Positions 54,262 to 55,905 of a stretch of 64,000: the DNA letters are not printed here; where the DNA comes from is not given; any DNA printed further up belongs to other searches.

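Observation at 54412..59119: AT-rich three-gene island encoding a Sel1-repeat histidine-kinase-like protein, a REC-like domain fused to a novel C-terminal domain, and an unknown 197-aa protein, bounded by repeats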

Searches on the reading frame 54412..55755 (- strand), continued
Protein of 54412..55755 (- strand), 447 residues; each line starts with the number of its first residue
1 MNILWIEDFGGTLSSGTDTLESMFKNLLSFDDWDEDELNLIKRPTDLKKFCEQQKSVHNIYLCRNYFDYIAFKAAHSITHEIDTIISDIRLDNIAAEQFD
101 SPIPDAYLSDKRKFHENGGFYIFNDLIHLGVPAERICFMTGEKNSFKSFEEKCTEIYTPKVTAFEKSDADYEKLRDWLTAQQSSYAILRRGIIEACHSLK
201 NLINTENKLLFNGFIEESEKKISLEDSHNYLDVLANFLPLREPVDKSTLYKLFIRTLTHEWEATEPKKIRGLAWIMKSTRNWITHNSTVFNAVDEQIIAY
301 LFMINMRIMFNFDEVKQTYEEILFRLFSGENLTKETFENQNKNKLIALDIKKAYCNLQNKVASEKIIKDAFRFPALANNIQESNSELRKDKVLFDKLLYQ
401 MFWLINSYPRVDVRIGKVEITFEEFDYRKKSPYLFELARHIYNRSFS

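Call 51: find_related_loci(query=A1, collection=genome_contigs, flank=10000)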
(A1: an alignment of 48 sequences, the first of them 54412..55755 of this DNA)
Query A1 (447 aa) in genome_contigs; peptide patterns used: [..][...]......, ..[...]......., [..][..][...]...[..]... (x = any residue, [..] = any of these).
177 stretches matched a pattern; 98 encode a relative of the query (tblastn E <= 1e-3); the best 80 are kept; 80 distinct loci.
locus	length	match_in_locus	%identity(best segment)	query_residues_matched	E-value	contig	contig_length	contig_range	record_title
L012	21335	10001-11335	85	1-447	0e+0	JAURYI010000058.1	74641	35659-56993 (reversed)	MAG: Methylococcales bacterium isolate E2_concoct.bin.53 E2_k141_121348, whole genome shotgun sequence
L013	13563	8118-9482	56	1-446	7e-165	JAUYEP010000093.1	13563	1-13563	MAG: Methylovulum sp. isolate C21_concoct.bin.119_sub C21_k141_121627, whole genome shotgun sequence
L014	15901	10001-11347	58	1-447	7e-159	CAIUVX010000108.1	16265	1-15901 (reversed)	MAG: uncultured Methylococcales bacterium isolate Kiruna_bin-09260 genome assembly, contig: bin-09260:108/210, whole gen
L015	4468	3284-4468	58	1-383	9e-145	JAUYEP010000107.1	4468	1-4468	MAG: Methylovulum sp. isolate C21_concoct.bin.119_sub C21_k141_14098, whole genome shotgun sequence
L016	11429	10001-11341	51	1-447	7e-134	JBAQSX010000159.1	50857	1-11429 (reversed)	MAG: Methylococcaceae bacterium isolate MFD12014_ilm_asm_bin15 k127_33816, whole genome shotgun sequence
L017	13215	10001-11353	50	1-446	2e-129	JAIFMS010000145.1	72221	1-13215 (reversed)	MAG: Methylococcaceae bacterium isolate bin_45 scaffold_97, whole genome shotgun sequence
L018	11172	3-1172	54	57-447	1e-126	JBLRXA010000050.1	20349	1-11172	MAG: Methylobacter sp. isolate TamC05-25 NODE_1611_length_20349_cov_6.091061, whole genome shotgun sequence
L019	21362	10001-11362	49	1-446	1e-121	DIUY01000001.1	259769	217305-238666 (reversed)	MAG TPA_asm: Methylococcaceae bacterium UBA6146 UBA6146_contig_844, whole genome shotgun sequence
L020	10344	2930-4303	47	1-447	3e-120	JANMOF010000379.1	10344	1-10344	MAG: Leptospiraceae bacterium isolate OTE_58_metabat_203 OTE_58_k141_2606787, whole genome shotgun sequence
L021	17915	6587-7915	45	1-447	3e-117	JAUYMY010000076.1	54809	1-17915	MAG: Methylobacter sp. isolate C3_concoct.bin.75 C3_k141_107357, whole genome shotgun sequence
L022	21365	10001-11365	48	4-447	3e-115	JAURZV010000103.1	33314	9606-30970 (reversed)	MAG: Methylobacter sp. isolate E6_concoct.bin.28 E6_k141_202434, whole genome shotgun sequence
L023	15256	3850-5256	42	1-447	9e-109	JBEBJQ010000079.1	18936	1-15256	MAG: Methylococcales bacterium isolate TF_1 NODE_1172_length_18936_cov_12.819663, whole genome shotgun sequence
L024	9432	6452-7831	45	4-446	9e-109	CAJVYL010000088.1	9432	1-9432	MAG TPA_asm: uncultured Methylococcales bacterium isolate SRR5469033_bin.11_MetaBAT_v2.12.1_MAG genome assembly, contig:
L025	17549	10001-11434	42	1-447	1e-107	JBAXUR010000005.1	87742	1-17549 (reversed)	MAG: Methylococcaceae bacterium isolate ELA666 MAG666_5, whole genome shotgun sequence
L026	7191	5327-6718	45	2-447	6e-105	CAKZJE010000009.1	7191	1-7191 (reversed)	MAG TPA_asm: uncultured Methylomonas sp. isolate ERR2114805_bin.24_CONCOCT_v1.1_MAG genome assembly, contig: ERZ1034363.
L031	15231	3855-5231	44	4-442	2e-98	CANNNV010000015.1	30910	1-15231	MAG: Methylococcaceae bacterium isolate ZH-Oct18-38 genome assembly, contig: ZH-Oct18-C900, whole genome shotgun sequenc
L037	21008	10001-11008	48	118-447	1e-84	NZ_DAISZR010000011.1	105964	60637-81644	MAG: Methylobacter sp. isolate CTOTU25010 NODE_11_length_105964_cov_556.081145, whole genome shotgun sequence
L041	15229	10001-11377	38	4-446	4e-78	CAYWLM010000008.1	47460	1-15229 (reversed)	MAG TPA_asm: uncultured Methylomonas sp. isolate binchicken_co243_223 genome assembly, contig: NODE_439_length_47460_cov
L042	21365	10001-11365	38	4-446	6e-72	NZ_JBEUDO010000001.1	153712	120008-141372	Nitrosomonas sp. ANs5 1, whole genome shotgun sequence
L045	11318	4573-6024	34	1-446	3e-68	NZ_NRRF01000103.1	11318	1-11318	Thiocystis violacea strain DSM 208 scaffold0103, whole genome shotgun sequence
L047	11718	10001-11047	36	1-342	5e-65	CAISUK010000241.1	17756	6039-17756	MAG: uncultured proteobacterium isolate D14_bin-0553 genome assembly, contig: bin-0553:241/727, whole genome shotgun seq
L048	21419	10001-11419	33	1-446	1e-64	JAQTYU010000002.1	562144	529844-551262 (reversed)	MAG: Thiotrichaceae bacterium isolate STC_44 NODE_15_length_562144_cov_170.246306_Sandtown_C, whole genome shotgun seque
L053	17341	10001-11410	31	1-446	3e-61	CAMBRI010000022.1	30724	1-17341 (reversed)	MAG: Sulfuritalea hydrogenivorans sk43H isolate MiH-14oct19-193 genome assembly, contig: MiH-14oct19-C2713, whole genome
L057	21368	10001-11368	35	4-447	8e-58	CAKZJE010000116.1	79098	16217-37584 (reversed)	MAG TPA_asm: uncultured Methylomonas sp. isolate ERR2114805_bin.24_CONCOCT_v1.1_MAG genome assembly, contig: ERZ1034363.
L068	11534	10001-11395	34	2-446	4e-52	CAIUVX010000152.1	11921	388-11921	MAG: uncultured Methylococcales bacterium isolate Kiruna_bin-09260 genome assembly, contig: bin-09260:152/210, whole gen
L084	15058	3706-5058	30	4-446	6e-39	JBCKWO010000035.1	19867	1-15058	Methylobacter sp. isolate SLM_LV1_0830-N19 Node_35_length_19867_cov_81.083650, whole genome shotgun sequence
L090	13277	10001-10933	30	139-446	1e-33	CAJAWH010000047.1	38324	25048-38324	MAG: uncultured Methylococcaceae bacterium isolate I-3_bin-210 genome assembly, contig: bin-210:047/175, whole genome sh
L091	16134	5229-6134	30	144-446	2e-31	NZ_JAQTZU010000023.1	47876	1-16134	MAG: Methylovulum sp. isolate STC_68 NODE_1485_length_47876_cov_6.289765_Sandtown_C, whole genome shotgun sequence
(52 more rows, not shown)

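Call 57: search_protein_families(library=pfam, proteins=[L026:2975-5311:+, L057:7566-9992:+, L022:7422-9980:+, L024:4943-6430:+, L037:7811-9622:+, L041:7148-9979:+, L090:6939-9440:+, L091:2142-4688:+, L084:1151-3592:+, L045:1862-4576:+], max_evalue=0.01)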
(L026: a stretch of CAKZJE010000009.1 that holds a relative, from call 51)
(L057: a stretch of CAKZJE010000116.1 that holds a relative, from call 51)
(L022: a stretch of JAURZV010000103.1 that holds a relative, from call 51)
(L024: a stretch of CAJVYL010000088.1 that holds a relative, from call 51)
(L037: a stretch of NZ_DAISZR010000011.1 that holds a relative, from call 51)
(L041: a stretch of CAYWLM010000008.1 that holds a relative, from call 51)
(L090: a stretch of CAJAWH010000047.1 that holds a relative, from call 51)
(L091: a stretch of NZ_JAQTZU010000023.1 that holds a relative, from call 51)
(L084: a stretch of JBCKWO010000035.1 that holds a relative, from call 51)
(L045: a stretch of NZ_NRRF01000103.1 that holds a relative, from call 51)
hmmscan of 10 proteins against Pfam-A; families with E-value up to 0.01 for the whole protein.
L026:2975-5311:+ (778 aa): 10 families
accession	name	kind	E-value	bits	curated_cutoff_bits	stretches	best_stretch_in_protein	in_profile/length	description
PF02384.22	N6_Mtase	-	3.6e-14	53.3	20.4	1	60-251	22-251/311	N-6 DNA Methylase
PF13649.12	Methyltransf_25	-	1.2e-07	32.7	27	1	88-151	1-72/97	Methyltransferase domain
PF05175.20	MTS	-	6.9e-07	29.5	23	1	84-186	31-140/170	Methyltransferase small domain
PF01420.25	Methylase_S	-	1.3e-06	29.1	22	1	294-433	5-141/168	Type I restriction modification DNA specificity domain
PF13489.12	Methyltransf_23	-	7.8e-06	26.1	27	1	72-188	9-120/164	Methyltransferase domain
PF13847.12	Methyltransf_31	-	1.7e-05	25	27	1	87-184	6-109/145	Methyltransferase domain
PF07669.17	Eco57I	-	2.7e-05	24.8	25.3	1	106-214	32-164/171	Eco57I restriction-modification methylase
PF08241.18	Methyltransf_11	-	0.00039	21.4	21.2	1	90-149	2-65/95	Methyltransferase domain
PF13181.12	TPR_8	-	0.00069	20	25.7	0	449-476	2-29/34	Tetratricopeptide repeat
PF01170.24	UPF0020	-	0.0029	17.8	22.3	0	107-173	78-149/197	RMKL-like, methyltransferase domain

L057:7566-9992:+ (808 aa): 7 families
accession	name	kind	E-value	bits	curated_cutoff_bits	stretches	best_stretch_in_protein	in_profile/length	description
PF02384.22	N6_Mtase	-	2.3e-11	44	20.4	1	78-304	28-292/311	N-6 DNA Methylase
PF01420.25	Methylase_S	-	8.5e-07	29.8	22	1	307-438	5-136/168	Type I restriction modification DNA specificity domain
PF05175.20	MTS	-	3.1e-06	27.4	23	1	89-200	25-141/170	Methyltransferase small domain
PF13649.12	Methyltransf_25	-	3.2e-06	28.2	27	1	100-162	1-70/97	Methyltransferase domain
PF13489.12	Methyltransf_23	-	0.00074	19.7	27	1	83-161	8-86/164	Methyltransferase domain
PF08241.18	Methyltransf_11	-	0.0011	20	21.2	1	102-161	2-65/95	Methyltransferase domain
PF07669.17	Eco57I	-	0.0055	17.3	25.3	1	139-226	69-164/171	Eco57I restriction-modification methylase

L022:7422-9980:+ (852 aa): 2 families
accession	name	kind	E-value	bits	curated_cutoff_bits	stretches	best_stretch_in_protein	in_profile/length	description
PF08238.18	Sel1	-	5.7e-42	141.1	30.7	4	294-326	4-36/36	Sel1 repeat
PF23310.1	TPR_27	-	8.2e-06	25.9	27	0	308-330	42-64/110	Plant tetratrico peptide repeats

L024:4943-6430:+ (495 aa): 0 families

L037:7811-9622:+ (603 aa): 2 families
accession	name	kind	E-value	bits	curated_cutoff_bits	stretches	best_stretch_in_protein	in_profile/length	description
PF08238.18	Sel1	-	4e-11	43.5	30.7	0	41-70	2-35/36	Sel1 repeat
PF23310.1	TPR_27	-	0.00024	21.2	27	0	82-107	39-64/110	Plant tetratrico peptide repeats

L041:7148-9979:+ (943 aa): 3 families
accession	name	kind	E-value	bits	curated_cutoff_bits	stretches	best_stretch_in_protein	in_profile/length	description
PF08238.18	Sel1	-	5.5e-82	267.7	30.7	9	448-482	1-35/36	Sel1 repeat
PF23310.1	TPR_27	-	1.2e-10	41.5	27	0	39-87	43-91/110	Plant tetratrico peptide repeats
PF13174.12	TPR_6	-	4.8e-05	24.2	26.3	0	282-301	1-20/33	Tetratricopeptide repeat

L090:6939-9440:+ (833 aa): 9 families
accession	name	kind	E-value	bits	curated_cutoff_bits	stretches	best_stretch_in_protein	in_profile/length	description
PF08238.18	Sel1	-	9.1e-34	115.1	30.7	3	144-178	2-36/36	Sel1 repeat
PF13424.12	TPR_12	-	1.4e-09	38.4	30.1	1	239-310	5-73/77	Tetratricopeptide repeat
PF07719.23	TPR_2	-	8.5e-09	35.3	27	0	241-266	5-30/34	Tetratricopeptide repeat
PF00515.34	TPR_1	-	4.4e-06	26.7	27.8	0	242-261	6-25/34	Tetratricopeptide repeat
PF13181.12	TPR_8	-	5.8e-05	23.4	25.7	0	241-266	5-30/34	Tetratricopeptide repeat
PF13176.12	TPR_7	-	0.00022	21.5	27.9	0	243-266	5-28/36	Tetratricopeptide repeat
PF13432.12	TPR_16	-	0.0013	19.6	32.7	0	236-264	30-58/65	Tetratricopeptide repeat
PF13174.12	TPR_6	-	0.002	19.1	26.3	0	288-311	6-29/33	Tetratricopeptide repeat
PF08631.16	SPO22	-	0.0023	17.9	27.5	0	108-173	46-111/274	Meiosis protein SPO22/ZIP4 like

L091:2142-4688:+ (848 aa): 9 families
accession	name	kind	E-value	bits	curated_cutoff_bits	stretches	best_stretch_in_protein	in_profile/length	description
PF08238.18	Sel1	-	1.2e-25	89.5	30.7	3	49-83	2-36/36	Sel1 repeat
PF07719.23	TPR_2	-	1.5e-06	28.3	27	0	461-483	5-27/34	Tetratricopeptide repeat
PF13424.12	TPR_12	-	3e-06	27.7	30.1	1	265-324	5-68/77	Tetratricopeptide repeat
PF13432.12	TPR_16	-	1.6e-05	25.7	32.7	0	240-293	10-61/65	Tetratricopeptide repeat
PF13176.12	TPR_7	-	1.8e-05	24.9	27.9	0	91-116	6-27/36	Tetratricopeptide repeat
PF00515.34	TPR_1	-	0.00027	21.1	27.8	0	307-324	7-24/34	Tetratricopeptide repeat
PF14559.12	TPR_19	-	0.00062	20.5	25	0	101-140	4-42/68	Tetratricopeptide repeat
PF13374.12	TPR_10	-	0.0042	17.5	27.5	0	103-116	17-30/42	Tetratricopeptide repeat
PF13428.12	TPR_14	-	0.0062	17.5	23.5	0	266-297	4-35/44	Tetratricopeptide repeat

L084:1151-3592:+ (813 aa): 10 families
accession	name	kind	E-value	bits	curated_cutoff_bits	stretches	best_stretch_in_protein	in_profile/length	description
PF02384.22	N6_Mtase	-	5.6e-15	55.9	20.4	1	61-256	8-243/311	N-6 DNA Methylase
PF01420.25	Methylase_S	-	2.1e-10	41.5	22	1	307-460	5-150/168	Type I restriction modification DNA specificity domain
PF13649.12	Methyltransf_25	-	3.7e-09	37.6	27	1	101-169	1-76/97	Methyltransferase domain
PF05175.20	MTS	-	1.8e-08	34.6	23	1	90-206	25-146/170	Methyltransferase small domain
PF07669.17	Eco57I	-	5.2e-06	27.1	25.3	1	146-228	68-165/171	Eco57I restriction-modification methylase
PF08241.18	Methyltransf_11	-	9.3e-06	26.6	21.2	1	103-165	2-68/95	Methyltransferase domain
PF13847.12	Methyltransf_31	-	1.9e-05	24.8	27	1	99-178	5-95/145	Methyltransferase domain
PF13489.12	Methyltransf_23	-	3.3e-05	24.1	27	1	80-165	4-89/164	Methyltransferase domain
PF08242.18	Methyltransf_12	-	0.00056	21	30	1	103-169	2-77/98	Methyltransferase domain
PF07021.18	MetW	-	0.0046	17.1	21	1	91-172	7-90/193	Methionine biosynthesis protein MetW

L045:1862-4576:+ (904 aa): 2 families
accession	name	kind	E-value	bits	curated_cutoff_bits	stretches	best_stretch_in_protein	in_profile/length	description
PF08238.18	Sel1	-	3.5e-46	154.4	30.7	4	343-378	1-36/36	Sel1 repeat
PF23310.1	TPR_27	-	0.0034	17.5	27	0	73-93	46-66/110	Plant tetratrico peptide repeats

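Call 61: search_dna_similar(query=window:54412-55755:-, collection=plasmids, mode=protein, max_evalue=0.001, max_rows=15)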
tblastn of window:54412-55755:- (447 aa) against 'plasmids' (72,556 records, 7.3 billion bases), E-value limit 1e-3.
Records with a match: 1; places in all: 1; records where one place covers at least 80% of the query: 1.
Best place of each record, by identity: <60% 1.
By first word of the organism name: Methylomonas 1.
By predicted mobility (MOB-suite, as given by PLSDB): non-mobilizable 1.
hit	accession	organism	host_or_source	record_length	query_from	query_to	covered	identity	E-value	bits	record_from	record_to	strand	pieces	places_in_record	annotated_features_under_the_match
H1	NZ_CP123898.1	Methylomonas sp. UP202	pure culture,canal sediment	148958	4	446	99%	39.7%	4e-80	277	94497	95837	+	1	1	hypothetical protein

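Call 63: get_annotated_region(hit=H1, flank=9000)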
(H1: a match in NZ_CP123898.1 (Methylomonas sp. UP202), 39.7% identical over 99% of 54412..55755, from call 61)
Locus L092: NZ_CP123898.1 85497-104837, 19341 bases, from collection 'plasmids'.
description: Methylomonas sp. UP202 plasmid pUP202, complete sequence
organism: Methylomonas sp. UP202 (NCBI taxid 3040943)
taxonomy: Bacteria; Pseudomonadota; Gammaproteobacteria; Methylococcales; Methylococcaceae; Methylomonas; Methylomonas sp. UP202
host: -; source: pure culture,canal sediment; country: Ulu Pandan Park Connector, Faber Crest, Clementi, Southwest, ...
typing (MOB-suite, as given by PLSDB): non-mobilizable
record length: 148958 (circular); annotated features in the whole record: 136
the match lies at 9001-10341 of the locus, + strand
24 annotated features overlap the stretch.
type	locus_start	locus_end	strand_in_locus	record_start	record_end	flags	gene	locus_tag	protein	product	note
CDS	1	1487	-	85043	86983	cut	-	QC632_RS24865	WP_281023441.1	PRTRC system ParB family protein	-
CDS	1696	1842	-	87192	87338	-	-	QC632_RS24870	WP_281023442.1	hypothetical protein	-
CDS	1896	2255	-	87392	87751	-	-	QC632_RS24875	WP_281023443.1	hypothetical protein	-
CDS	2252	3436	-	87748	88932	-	-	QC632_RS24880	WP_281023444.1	DUF1173 family protein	-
CDS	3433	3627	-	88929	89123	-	-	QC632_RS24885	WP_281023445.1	hypothetical protein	-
CDS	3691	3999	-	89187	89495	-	-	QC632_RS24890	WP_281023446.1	hypothetical protein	-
CDS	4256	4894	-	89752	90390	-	-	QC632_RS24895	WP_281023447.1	hypothetical protein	-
CDS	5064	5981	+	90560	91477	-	-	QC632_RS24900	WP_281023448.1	DNA-binding protein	-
CDS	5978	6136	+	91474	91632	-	-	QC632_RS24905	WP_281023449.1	hypothetical protein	-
CDS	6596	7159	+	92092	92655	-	-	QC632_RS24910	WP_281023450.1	hypothetical protein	-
CDS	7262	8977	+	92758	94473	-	-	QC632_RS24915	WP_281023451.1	hypothetical protein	-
CDS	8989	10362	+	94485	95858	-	-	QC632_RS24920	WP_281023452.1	hypothetical protein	-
CDS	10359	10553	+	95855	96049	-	-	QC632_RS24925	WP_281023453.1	ribbon-helix-helix domain-containing protein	-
CDS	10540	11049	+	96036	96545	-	-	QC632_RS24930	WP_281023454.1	DNA-binding protein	-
CDS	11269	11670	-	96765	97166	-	-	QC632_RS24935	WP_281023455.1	hypothetical protein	-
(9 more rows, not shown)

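Call 74: search_protein_families(library=pfam, proteins=[P0060, P0082], max_evalue=1)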
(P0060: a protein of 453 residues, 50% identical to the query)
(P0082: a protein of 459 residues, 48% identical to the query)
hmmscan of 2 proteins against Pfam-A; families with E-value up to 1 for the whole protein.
P0060 (453 aa): 1 family
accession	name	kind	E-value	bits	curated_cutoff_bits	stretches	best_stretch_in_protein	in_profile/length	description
PF20648.2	DUF6809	-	0.1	13.9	27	1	184-233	23-72/85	Family of unknown function (DUF6809)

P0082 (459 aa): 0 families
